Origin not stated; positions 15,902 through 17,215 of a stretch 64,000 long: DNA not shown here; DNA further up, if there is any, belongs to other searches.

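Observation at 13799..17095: KwaB-like (DUF4868) protein, NYN-fold protein and three small membrane proteins: possible undescribed Kiwa-like cassette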

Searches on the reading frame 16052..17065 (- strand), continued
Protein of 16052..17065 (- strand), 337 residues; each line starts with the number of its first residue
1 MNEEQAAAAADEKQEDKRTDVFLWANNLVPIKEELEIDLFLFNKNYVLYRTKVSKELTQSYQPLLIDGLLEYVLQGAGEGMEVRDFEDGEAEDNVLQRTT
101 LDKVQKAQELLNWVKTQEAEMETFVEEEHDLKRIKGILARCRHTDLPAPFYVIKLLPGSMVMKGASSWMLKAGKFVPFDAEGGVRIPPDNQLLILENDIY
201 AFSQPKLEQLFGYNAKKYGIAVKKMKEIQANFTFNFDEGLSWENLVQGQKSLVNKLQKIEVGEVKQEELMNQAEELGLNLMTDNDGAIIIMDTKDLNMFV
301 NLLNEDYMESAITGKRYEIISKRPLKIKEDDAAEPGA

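Call 24: search_protein_families(library=pfam, proteins=[L022:9007-10809:+, L022:10840-12417:+, L022:12448-12822:+, L016:6947-7504:+, L026:9071-9748:+, L020:11785-12585:+, L021:5739-6473:+, L020:9065-10600:+, L026:7151-7744:+, L017:7464-7913:-], max_evalue=0.01)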
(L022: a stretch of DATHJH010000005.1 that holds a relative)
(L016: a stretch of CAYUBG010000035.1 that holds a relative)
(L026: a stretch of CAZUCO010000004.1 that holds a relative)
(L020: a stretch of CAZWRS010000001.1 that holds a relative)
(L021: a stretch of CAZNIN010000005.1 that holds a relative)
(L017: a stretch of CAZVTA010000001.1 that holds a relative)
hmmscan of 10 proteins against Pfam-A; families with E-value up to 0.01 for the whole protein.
L022:9007-10809:+ (600 aa): 0 families

L022:10840-12417:+ (525 aa): 18 families
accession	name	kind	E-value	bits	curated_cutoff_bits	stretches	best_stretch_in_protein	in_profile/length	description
PF05970.20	PIF1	-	6.1e-38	131.1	25.9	1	10-196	12-213/223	PIF1-like helicase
PF13604.12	AAA_30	-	4e-19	69.5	27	1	19-204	16-175/191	AAA domain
PF13245.12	AAA_19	-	1.6e-15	57.9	25.1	1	19-151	10-133/134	AAA domain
PF13401.12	AAA_22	-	5.9e-08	33.5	27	1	22-142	7-122/130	AAA domain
PF13191.12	AAA_16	-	1.8e-06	29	32.6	1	18-52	22-62/167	AAA ATPase domain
PF01443.25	Viral_helicase1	-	1e-05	25.9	21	1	24-154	2-104/228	Viral superfamily 1 RNA helicase core domain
PF01695.23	IstB_IS21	-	1.3e-05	25.3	24.1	1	8-109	80-163/238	IstB-like ATP binding protein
PF21530.3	Pif1_2B_dom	-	2.5e-05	24.3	23.9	1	259-303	2-47/47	DNA helicase Pif1, 2B domain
PF13479.12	AAA_24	-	0.00011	22.6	27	1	22-131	4-97/195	AAA domain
PF00004.35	AAA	-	0.00022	22.1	21.2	1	23-115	1-73/131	ATPase family associated with various cellular activities (AAA)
PF00270.35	DEAD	-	0.00056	20.1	26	0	10-61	4-59/167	DEAD/DEAH box helicase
PF13086.12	AAA_11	-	0.0017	18.7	27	0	19-61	15-65/257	AAA domain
PF13173.12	AAA_14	-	0.0019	18.7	27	1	22-114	4-77/129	AAA domain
PF02492.25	cobW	-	0.0019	18.2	20.7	0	23-53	3-32/180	CobW/HypB/UreG, nucleotide-binding domain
PF03266.21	NTPase_1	-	0.0043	17.3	23.9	0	23-52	2-31/168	NTPase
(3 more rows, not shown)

L022:12448-12822:+ (124 aa): 2 families
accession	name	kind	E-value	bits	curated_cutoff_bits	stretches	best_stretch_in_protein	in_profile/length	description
PF00903.31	Glyoxalase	-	7e-11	43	20.6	1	9-120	5-121/121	Glyoxalase/Bleomycin resistance protein/Dioxygenase superfamily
PF22677.2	Ble-like_N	-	0.00065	19.8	24.5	1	8-44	4-41/41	Bleomycin resistance protein-like N-terminal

L016:6947-7504:+ (185 aa): 0 families

L026:9071-9748:+ (225 aa): 3 families
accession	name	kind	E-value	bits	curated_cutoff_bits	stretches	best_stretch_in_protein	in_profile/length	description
PF22570.1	LiaF-TM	-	6.3e-18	65.9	27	1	10-105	1-95/98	LiaF transmembrane domain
PF18917.5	LiaI-LiaF-like_TM1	-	1.6e-13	50.9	27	2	9-52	1-42/42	LiaI-LiaF-like transmembrane region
PF09922.15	LiaF-like_C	-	7.1e-07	29.6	29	1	130-193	9-73/114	Cell wall-active antibiotics response LiaF, C-terminal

L020:11785-12585:+ (266 aa): 1 family
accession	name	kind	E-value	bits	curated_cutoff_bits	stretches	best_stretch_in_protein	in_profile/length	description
PF00248.27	Aldo_ket_red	-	5.8e-56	190.1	24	2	20-197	1-194/291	Aldo/keto reductase family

L021:5739-6473:+ (244 aa): 1 family
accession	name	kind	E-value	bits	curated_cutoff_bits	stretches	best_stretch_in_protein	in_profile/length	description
PF02698.23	DUF218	-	3.2e-22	79.3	27.6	1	55-193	2-131/133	DUF218 domain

L020:9065-10600:+ (511 aa): 23 families
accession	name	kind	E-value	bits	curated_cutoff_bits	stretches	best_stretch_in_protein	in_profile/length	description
PF05970.20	PIF1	-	1.2e-36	126.8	25.9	1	11-195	20-219/223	PIF1-like helicase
PF13604.12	AAA_30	-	1.1e-18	68.1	27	1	9-204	13-182/191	AAA domain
PF13245.12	AAA_19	-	1.6e-15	57.9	25.1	1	8-144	6-133/134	AAA domain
PF13401.12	AAA_22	-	1.9e-09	38.4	27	1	15-135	7-122/130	AAA domain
PF13191.12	AAA_16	-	1.5e-08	35.8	32.6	1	11-47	22-58/167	AAA ATPase domain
PF21530.3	Pif1_2B_dom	-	1.7e-06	28.1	23.9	1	252-296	2-47/47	DNA helicase Pif1, 2B domain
PF01443.25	Viral_helicase1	-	1.9e-05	25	21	0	18-106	3-73/228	Viral superfamily 1 RNA helicase core domain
PF00270.35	DEAD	-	0.00015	21.9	26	0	3-56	4-61/167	DEAD/DEAH box helicase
PF13173.12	AAA_14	-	0.00037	20.9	27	1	15-108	4-78/129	AAA domain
PF18335.7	SH3_13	-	0.0006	20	41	1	264-300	22-58/65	ATP-dependent RecD-like DNA helicase SH3 domain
PF13086.12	AAA_11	-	0.00079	19.7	27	0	12-53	16-64/257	AAA domain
PF13479.12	AAA_24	-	0.001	19.4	27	1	15-121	4-93/195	AAA domain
PF03266.21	NTPase_1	-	0.0016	18.8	23.9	0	16-45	2-31/168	NTPase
PF00004.35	AAA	-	0.0018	19.1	21.2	1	16-108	1-73/131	ATPase family associated with various cellular activities (AAA)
PF12775.13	AAA_7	-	0.0026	17.8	25.8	1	8-42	28-62/181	P-loop containing dynein motor region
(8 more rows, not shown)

L026:7151-7744:+ (197 aa): 1 family
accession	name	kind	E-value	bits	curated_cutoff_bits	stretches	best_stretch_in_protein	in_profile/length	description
PF03167.25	UDG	-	1.1e-21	77.8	24.3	1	34-185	6-140/141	Uracil DNA glycosylase superfamily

L017:7464-7913:- (149 aa): 3 families
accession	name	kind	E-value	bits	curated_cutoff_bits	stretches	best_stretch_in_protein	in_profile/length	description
PF00293.34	NUDIX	-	4.3e-13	49.9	21.1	1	7-99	5-102/134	NUDIX domain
PF22327.2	Nudt16-like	-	0.0039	17.6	27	1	36-68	38-71/161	U8 snoRNA-decapping enzyme-like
PF14815.12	NUDIX_4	-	0.0062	16.8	35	1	10-65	4-56/113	NUDIX domain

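Call 25: predict_structure(alignment_id=A1)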
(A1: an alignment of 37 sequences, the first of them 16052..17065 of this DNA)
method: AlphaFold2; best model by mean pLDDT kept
length: 337 residues; sequences in the alignment: 37
mean_pLDDT: 76.7   pTM: 0.68
mean pLDDT of the five models: 76.7, 74.7, 74.6, 73.7, 50.9
residues with pLDDT >= 90: 36; 70-90: 229; 50-70: 27; < 50: 45
segments of 3 or more residues with pLDDT < 50: 1-15, 163-182, 328-337
pLDDT, mean of each block of 10 residues (from residue 1): 44 57 91 89 86 71 87 88 79 82 87 82 73 85 91 80 41 40 64 91 83 82 86 84 80 84 80 84 86 87 82 75 57 40
secondary structure, 60 per line:
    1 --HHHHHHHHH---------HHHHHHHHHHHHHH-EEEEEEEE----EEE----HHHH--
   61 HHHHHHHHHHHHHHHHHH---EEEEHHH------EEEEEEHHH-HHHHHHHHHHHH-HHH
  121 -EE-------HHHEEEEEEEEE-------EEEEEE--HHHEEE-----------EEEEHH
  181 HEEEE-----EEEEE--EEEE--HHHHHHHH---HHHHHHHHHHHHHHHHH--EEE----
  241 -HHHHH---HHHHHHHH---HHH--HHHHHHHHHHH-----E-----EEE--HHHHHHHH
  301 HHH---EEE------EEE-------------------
elements in order: H3-11 H21-34 E36-43 E48-50 H55-58 H61-78 E82-85 E95-100 H105-116 E134-142 E150-155 E161-163 E175-178 E182-185 E191-195 E198-201 H204-211 H215-231 E234-236 H242-246 H250-257 H266-276 E288-290 H293-303 E307-309 E316-318

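Call 27: search_protein_representatives(alignment_id=A1)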
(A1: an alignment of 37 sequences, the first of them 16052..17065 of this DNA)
Query: 37 sequences, 337 profile positions. Proteins with E-value up to 0.001 (for the whole library): 344; up to 1e-10: 141; up to 1e-30: 51. The best 150 are listed.
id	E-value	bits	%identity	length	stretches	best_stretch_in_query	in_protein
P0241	1.8e-157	540.2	-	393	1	11-332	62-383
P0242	3.4e-155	532.7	-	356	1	9-333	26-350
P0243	1.7e-112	392.3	-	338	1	3-329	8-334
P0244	6.1e-109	380.6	-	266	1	69-332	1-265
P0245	5.8e-107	374.1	-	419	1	4-334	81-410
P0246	1.3e-102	359.8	-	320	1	15-325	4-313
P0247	1.4e-90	320.3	-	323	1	13-330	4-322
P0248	1.4e-88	313.7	-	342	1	2-327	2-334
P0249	4.7e-86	305.4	-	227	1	5-210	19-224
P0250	1.0e-81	291.1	-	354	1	9-332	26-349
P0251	2.0e-78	280.3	-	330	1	87-327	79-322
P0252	3.2e-78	279.6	-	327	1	13-333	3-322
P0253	1.1e-75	271.3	-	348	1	8-327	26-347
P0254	1.7e-72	260.8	-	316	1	17-327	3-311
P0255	3.2e-71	256.6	-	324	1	18-325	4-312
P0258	3.3e-63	230.3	-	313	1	18-328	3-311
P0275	4.4e-43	164.1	-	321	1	14-330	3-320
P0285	7.3e-33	130.5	-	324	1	32-326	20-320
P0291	1.1e-31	126.6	-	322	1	18-325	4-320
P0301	2.9e-26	108.8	-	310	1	34-324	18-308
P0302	7.1e-26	107.5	-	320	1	16-333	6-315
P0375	3.3e-12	62.6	-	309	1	18-322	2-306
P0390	1.5e-09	53.8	-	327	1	35-329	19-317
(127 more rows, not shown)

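Call 28: fold_search(model_id=the predicted structure, library=pdb)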
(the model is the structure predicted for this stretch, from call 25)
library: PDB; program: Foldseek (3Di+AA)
matches with E <= 10: 137; with E <= 0.001: 6
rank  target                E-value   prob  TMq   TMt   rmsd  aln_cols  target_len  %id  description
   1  9mrx_D                1.1e-11  1.00  0.41  0.43  14.6       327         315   12  Cryo-EM structure of KwaA-KwaB complex (released 2025-08-06)
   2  9mtn_B                1.9e-11  1.00  0.43  0.48  14.7       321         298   15  Crystal structure of KwaB (released 2025-08-06)
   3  9nyu_A                4.0e-11  1.00  0.42  0.44  14.9       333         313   14  Crystal structure of KwaB dimer (released 2025-08-06)
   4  9mtn_A                4.0e-11  1.00  0.40  0.43  15.0       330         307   13  Crystal structure of KwaB (released 2025-08-06)
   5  9mtn_K                6.4e-11  1.00  0.41  0.45  14.5       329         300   13  Crystal structure of KwaB (released 2025-08-06)
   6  9mtn_C                1.1e-10  1.00  0.41  0.45  14.7       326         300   14  Crystal structure of KwaB (released 2025-08-06)
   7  4fev_E                3.2e-01  0.03  0.09  0.10  20.1       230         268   12  Crystal structure of the aminoglycoside phosphotransferase APH(3')-Ia, with substrate kanamycin and small molecule inh (released 2012-06-20)
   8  4fev_A                4.2e-01  0.03  0.09  0.11  20.3       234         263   12  Crystal structure of the aminoglycoside phosphotransferase APH(3')-Ia, with substrate kanamycin and small molecule inh (released 2012-06-20)
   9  4few_A                4.2e-01  0.03  0.09  0.10  19.8       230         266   13  Crystal structure of the aminoglycoside phosphotransferase APH(3')-Ia, with substrate kanamycin and small molecule inh (released 2012-06-20)
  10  4gkh_C                5.0e-01  0.03  0.09  0.10  19.7       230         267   13  Crystal structure of the aminoglycoside phosphotransferase APH(3')-Ia, with substrate kanamycin and small molecule inh (released 2012-09-05)
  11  4few_B                5.0e-01  0.02  0.09  0.10  20.5       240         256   11  Crystal structure of the aminoglycoside phosphotransferase APH(3')-Ia, with substrate kanamycin and small molecule inh (released 2012-06-20)
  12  4fev_C                5.6e-01  0.02  0.10  0.11  20.4       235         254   11  Crystal structure of the aminoglycoside phosphotransferase APH(3')-Ia, with substrate kanamycin and small molecule inh (released 2012-06-20)
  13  4gkh_D                5.6e-01  0.02  0.09  0.10  20.4       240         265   11  Crystal structure of the aminoglycoside phosphotransferase APH(3')-Ia, with substrate kanamycin and small molecule inh (released 2012-09-05)
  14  4gkh_H                5.9e-01  0.02  0.09  0.11  19.8       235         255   12  Crystal structure of the aminoglycoside phosphotransferase APH(3')-Ia, with substrate kanamycin and small molecule inh (released 2012-09-05)
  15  7ekx_A                6.7e-01  0.02  0.10  0.03  19.9       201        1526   12  Crystal Structure of the Candida Glabrata Glycogen Debranching Enzyme (W470A E564Q) in complex with maltononaose (released 2021-11-10)
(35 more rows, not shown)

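Call 36: find_homologous_proteins(query=A4, max_evalue=0.001)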
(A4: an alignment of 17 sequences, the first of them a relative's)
Query A4 (17 sequences) (342 aa, profile of the alignment): 697 proteins with E <= 0.001 among 5242 candidates; the best 120 are listed.
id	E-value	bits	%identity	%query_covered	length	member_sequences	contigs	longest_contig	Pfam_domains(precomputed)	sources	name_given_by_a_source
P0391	7.0e-116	405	54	94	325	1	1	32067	PF16162.11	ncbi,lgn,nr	ncbi:MAG: hypothetical protein PWQ10_161 [Patescibacteria group bacterium]|nr:hypothetical protein [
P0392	1.2e-115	404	53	94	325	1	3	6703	PF16162.11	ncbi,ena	-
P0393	1.8e-115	404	53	94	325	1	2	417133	PF16162.11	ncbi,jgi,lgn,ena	ncbi:MAG: Kiwa anti-phage protein KwaB-like domain-containing protein [Candidatus Saccharibacteria b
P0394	2.9e-115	403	53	94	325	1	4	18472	PF16162.11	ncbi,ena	-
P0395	3.5e-115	403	53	94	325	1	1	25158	PF16162.11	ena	-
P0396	5.4e-115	402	53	94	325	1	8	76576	PF16162.11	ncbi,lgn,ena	-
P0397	7.1e-115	402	53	94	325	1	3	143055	PF16162.11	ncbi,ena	-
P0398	7.3e-115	402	53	94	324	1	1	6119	PF16162.11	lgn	-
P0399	8.3e-115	401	53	94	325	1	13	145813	PF16162.11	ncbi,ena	-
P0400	9.4e-115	401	53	94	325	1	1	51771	PF16162.11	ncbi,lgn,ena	-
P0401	9.4e-115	401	53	94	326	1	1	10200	PF16162.11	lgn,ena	-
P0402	1.5e-114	401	53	94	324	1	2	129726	PF16162.11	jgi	jgi:hypothetical protein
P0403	1.7e-114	400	53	93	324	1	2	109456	PF16162.11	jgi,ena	-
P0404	1.7e-114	400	53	94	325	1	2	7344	PF16162.11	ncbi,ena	-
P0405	1.7e-114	400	53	94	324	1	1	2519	PF16162.11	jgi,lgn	-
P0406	1.7e-114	400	53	93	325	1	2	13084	PF16162.11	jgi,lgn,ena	-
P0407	1.7e-114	400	53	94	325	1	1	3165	PF16162.11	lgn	-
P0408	2.0e-114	400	52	94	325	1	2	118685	PF16162.11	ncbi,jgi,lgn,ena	ncbi:MAG: Kiwa anti-phage protein KwaB-like domain-containing protein [Candidatus Saccharibacteria b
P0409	2.0e-114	400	53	94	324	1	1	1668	PF16162.11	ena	-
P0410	2.0e-114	400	53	94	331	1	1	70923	PF16162.11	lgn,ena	-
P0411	2.2e-114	400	54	94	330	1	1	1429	PF16162.11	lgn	-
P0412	2.6e-114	400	53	94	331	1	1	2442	PF16162.11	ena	-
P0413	3.0e-114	400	53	94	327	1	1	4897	PF16162.11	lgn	-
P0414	3.9e-114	399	52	94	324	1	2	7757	PF16162.11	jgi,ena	-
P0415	4.0e-114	399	54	94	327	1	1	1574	PF16162.11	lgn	-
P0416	4.1e-114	399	52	94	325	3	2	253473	PF16162.11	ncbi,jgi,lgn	-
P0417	4.4e-114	399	54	94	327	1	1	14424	PF16162.11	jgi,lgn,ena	jgi:hypothetical protein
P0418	4.6e-114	399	55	94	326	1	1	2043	PF16162.11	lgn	-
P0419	5.0e-114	399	53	98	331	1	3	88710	PF16162.11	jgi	jgi:hypothetical protein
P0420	5.5e-114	399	52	97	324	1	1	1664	PF16162.11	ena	-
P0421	7.2e-114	398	53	94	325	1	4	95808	PF16162.11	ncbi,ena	-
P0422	7.3e-114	398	53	94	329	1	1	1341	PF16162.11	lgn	-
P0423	7.9e-114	398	55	94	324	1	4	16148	PF16162.11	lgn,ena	-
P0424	8.5e-114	398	55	94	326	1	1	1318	PF16162.11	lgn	-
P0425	8.8e-114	398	51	94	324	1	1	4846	PF16162.11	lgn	-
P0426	8.8e-114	398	55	94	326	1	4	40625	PF16162.11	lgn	-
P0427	9.0e-114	398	54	94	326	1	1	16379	PF16162.11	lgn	-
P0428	9.5e-114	398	55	94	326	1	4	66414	PF16162.11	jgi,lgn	jgi:hypothetical protein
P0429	1.0e-113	398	53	94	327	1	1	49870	PF16162.11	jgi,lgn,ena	-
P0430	1.0e-113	398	53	94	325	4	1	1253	PF16162.11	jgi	-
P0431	1.1e-113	398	53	94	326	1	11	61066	PF16162.11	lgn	-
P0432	1.1e-113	398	55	94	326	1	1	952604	PF16162.11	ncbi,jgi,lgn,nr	ncbi:MAG: DUF4868 domain-containing protein [Candidatus Saccharibacteria bacterium]|nr:MAG: DUF4868 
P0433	1.2e-113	398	53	97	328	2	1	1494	PF16162.11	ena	-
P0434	1.2e-113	398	53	94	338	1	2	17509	PF16162.11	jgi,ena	-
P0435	1.4e-113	397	53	94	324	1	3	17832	PF16162.11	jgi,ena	-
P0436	1.5e-113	397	55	94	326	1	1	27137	PF16162.11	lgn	-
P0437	1.7e-113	397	51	94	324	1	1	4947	PF16162.11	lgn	-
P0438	1.7e-113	397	53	98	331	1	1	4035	PF16162.11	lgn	-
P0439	1.7e-113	397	54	96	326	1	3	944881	PF16162.11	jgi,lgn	-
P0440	1.9e-113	397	53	94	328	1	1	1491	PF16162.11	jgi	-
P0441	2.0e-113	397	53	94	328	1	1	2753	PF16162.11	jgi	jgi:hypothetical protein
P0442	2.2e-113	397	53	94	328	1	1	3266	PF16162.11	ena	-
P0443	2.3e-113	397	53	94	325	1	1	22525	PF16162.11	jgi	-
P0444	2.3e-113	397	53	94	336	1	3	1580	PF16162.11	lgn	-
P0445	2.5e-113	397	54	94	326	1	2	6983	PF16162.11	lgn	-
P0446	2.8e-113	396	53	94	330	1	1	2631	PF16162.11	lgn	-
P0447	3.4e-113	396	53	94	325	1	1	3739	PF16162.11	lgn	-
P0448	3.5e-113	396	53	94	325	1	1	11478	PF16162.11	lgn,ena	-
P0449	3.5e-113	396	53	94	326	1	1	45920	PF16162.11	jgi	-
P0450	3.8e-113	396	54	94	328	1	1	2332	PF16162.11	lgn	-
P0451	3.8e-113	396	53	94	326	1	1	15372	PF16162.11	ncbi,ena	-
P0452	4.0e-113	396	51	97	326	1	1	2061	PF16162.11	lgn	-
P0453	4.1e-113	396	53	94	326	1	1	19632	PF16162.11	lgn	-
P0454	4.3e-113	396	52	94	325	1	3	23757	PF16162.11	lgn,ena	-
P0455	4.3e-113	396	53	94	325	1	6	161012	PF16162.11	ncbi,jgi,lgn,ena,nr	ncbi:hypothetical protein CVV43_01380 [Candidatus Saccharibacteria bacterium HGW-Saccharibacteria-1]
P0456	4.3e-113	396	53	94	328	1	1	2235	PF16162.11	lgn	-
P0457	4.7e-113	396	51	94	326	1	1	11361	PF16162.11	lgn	-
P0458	4.8e-113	396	53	94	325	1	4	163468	PF16162.11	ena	-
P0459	4.9e-113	396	53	94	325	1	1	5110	PF16162.11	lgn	-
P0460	5.3e-113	396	53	94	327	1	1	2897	PF16162.11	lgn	-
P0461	5.4e-113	395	55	94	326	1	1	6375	PF16162.11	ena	-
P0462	5.5e-113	395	53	94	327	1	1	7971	PF16162.11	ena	-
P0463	5.7e-113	395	51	94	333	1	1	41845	PF16162.11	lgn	-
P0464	5.9e-113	395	53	94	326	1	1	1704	PF16162.11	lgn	-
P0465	6.0e-113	395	54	94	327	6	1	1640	PF16162.11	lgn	-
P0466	6.3e-113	395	53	94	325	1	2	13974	PF16162.11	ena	-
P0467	6.4e-113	395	52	94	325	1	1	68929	PF16162.11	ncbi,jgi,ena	ncbi:MAG: Kiwa anti-phage protein KwaB-like domain-containing protein [Candidatus Saccharibacteria b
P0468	6.7e-113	395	52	94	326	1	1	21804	PF16162.11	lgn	-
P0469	6.8e-113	395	53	94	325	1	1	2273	PF16162.11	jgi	-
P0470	7.1e-113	395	53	94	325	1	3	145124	PF16162.11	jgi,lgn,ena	-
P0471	7.2e-113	395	54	94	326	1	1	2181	PF16162.11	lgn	-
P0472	7.2e-113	395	53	94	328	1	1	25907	PF16162.11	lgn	-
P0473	7.7e-113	395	52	94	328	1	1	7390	PF16162.11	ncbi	-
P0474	8.6e-113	395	53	94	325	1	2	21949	PF16162.11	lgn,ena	-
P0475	8.6e-113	395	51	97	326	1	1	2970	PF16162.11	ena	-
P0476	8.7e-113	395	55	94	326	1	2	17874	PF16162.11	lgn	-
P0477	9.5e-113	395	53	94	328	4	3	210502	PF16162.11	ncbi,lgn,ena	-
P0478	9.8e-113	395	48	95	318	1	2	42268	PF16162.11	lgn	-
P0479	9.9e-113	395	53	94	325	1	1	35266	PF16162.11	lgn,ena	-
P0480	1.0e-112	395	52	98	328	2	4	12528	PF16162.11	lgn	-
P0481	1.0e-112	395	53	94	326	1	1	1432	PF16162.11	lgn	-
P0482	1.1e-112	394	53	94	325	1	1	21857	PF16162.11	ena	-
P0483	1.1e-112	394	53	94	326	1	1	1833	PF16162.11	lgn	-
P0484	1.1e-112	394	52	94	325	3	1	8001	PF16162.11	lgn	-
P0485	1.1e-112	394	53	94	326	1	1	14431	PF16162.11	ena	-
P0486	1.2e-112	394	53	94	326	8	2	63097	PF16162.11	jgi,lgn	jgi:hypothetical protein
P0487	1.2e-112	394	54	94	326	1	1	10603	PF16162.11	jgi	jgi:hypothetical protein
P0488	1.2e-112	394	53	94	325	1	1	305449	PF16162.11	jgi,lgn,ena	-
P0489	1.2e-112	394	52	94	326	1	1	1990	PF16162.11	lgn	-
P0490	1.2e-112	394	53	94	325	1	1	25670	PF16162.11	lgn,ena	-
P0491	1.3e-112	394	51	100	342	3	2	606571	PF16162.11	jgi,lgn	jgi:hypothetical protein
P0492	1.3e-112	394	53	94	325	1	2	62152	PF16162.11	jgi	jgi:hypothetical protein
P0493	1.4e-112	394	53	94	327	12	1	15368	PF16162.11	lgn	-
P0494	1.4e-112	394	53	94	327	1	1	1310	PF16162.11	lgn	-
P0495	1.4e-112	394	55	94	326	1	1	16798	PF16162.11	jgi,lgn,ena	-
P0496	1.5e-112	394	51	94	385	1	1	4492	PF16162.11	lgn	-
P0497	1.5e-112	394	52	94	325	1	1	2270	PF16162.11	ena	-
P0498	1.5e-112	394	53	94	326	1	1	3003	PF16162.11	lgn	-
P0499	1.5e-112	394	53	94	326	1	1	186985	PF16162.11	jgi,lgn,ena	-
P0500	1.5e-112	394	54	94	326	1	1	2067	PF16162.11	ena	-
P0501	1.6e-112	394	55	94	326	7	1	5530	PF16162.11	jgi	jgi:hypothetical protein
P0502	1.6e-112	394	52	96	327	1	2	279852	PF16162.11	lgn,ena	-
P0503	1.7e-112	394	53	94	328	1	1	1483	PF16162.11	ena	-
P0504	1.8e-112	394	52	94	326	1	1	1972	PF16162.11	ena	-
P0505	1.8e-112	394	52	94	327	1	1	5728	PF16162.11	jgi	jgi:hypothetical protein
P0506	1.9e-112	394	55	94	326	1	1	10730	PF16162.11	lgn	-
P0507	1.9e-112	394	55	94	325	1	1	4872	PF16162.11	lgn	-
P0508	1.9e-112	394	51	96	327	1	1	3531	PF16162.11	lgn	-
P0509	1.9e-112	394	53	94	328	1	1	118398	PF16162.11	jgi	jgi:hypothetical protein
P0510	1.9e-112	394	53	94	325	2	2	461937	PF16162.11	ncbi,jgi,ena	jgi:hypothetical protein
